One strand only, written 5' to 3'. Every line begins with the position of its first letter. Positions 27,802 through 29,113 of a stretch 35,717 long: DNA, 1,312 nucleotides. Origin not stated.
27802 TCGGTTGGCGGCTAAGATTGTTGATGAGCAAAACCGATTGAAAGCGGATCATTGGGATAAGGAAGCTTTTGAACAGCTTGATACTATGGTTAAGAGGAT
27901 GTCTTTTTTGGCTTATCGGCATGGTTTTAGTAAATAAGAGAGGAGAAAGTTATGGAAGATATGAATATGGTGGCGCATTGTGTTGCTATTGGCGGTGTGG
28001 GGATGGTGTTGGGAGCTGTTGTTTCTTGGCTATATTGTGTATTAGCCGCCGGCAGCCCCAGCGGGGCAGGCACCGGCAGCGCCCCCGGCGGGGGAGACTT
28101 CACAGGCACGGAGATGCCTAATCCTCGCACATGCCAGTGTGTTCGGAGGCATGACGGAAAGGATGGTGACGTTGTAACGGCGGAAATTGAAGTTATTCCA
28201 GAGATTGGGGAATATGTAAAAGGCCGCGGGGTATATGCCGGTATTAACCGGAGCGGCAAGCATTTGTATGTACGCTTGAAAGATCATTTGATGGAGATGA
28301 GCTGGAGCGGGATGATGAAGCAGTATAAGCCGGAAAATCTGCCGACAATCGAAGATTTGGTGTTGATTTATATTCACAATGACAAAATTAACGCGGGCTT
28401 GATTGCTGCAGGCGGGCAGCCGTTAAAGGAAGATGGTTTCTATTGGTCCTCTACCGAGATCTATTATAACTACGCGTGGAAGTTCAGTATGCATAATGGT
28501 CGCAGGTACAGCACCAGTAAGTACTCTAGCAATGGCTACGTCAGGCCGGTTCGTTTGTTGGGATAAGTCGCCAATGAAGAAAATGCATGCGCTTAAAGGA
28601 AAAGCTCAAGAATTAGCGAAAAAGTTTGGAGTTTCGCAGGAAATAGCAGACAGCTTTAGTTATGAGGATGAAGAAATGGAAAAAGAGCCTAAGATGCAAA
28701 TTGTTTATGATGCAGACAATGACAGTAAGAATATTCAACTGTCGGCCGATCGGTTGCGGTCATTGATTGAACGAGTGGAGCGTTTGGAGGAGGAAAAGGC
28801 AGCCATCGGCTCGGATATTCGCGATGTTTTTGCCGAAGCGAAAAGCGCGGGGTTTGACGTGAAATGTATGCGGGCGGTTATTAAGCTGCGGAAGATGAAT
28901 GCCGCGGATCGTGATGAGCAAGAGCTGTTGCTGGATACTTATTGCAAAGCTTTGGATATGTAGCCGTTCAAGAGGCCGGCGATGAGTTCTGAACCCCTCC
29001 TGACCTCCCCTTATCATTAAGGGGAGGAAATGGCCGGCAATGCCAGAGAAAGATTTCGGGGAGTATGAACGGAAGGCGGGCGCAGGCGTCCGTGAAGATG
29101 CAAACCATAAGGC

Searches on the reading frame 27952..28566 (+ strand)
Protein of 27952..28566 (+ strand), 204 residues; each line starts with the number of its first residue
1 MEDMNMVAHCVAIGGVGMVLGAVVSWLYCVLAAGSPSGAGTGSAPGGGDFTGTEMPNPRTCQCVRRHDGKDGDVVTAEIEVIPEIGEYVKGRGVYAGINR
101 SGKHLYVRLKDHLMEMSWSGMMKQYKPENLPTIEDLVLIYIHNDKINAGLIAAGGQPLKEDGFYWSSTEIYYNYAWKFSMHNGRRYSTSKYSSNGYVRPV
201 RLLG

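Call 5: search_protein_families(library=pfam, proteins=[window:27952-28566:+], max_evalue=0.1)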
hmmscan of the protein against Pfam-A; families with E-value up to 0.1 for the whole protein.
window:27952-28566:+ (204 aa): 1 family
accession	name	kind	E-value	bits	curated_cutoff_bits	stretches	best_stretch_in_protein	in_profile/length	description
PF07603.17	Lcl_C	-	5.8e-07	30.2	34.9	1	130-201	47-117/117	Lcl C-terminal domain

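Call 6: search_protein_families(library=phrogs, proteins=[window:27952-28566:+], max_evalue=0.1)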
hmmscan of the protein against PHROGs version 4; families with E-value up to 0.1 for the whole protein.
window:27952-28566:+ (204 aa): 1 family
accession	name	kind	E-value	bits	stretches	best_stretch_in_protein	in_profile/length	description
phrog_4245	-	unknown function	3.9e-07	30.3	1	122-202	504-578/583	-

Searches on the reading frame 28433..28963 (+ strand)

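Call 5: search_protein_families(library=pfam, proteins=[window:28433-28963:+], max_evalue=0.1)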
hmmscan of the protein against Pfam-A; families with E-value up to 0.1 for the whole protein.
window:28433-28963:+ (176 aa): 2 families
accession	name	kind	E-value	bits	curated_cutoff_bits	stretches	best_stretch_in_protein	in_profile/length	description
PF10073.14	GapR_DNA-bd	-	1.4e-32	111.6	22.6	1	105-175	2-72/72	GapR-like, DNA-binding domain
PF06009.19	Laminin_II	-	0.011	16.2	33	1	85-131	48-94/138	Laminin Domain II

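Call 6: search_protein_families(library=phrogs, proteins=[window:28433-28963:+], max_evalue=0.1)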
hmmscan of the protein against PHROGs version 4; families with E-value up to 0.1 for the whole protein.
window:28433-28963:+ (176 aa): 4 families
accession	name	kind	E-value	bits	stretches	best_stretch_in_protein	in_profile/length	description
phrog_4212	-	unknown function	1.5e-29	104.3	1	56-176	232-351/353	-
phrog_16759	-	unknown function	0.032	15.6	1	58-82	18-42/58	-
phrog_29597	-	unknown function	0.038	14.5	1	40-125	73-155/234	-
phrog_29173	-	unknown function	0.075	14.3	0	105-133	16-44/62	-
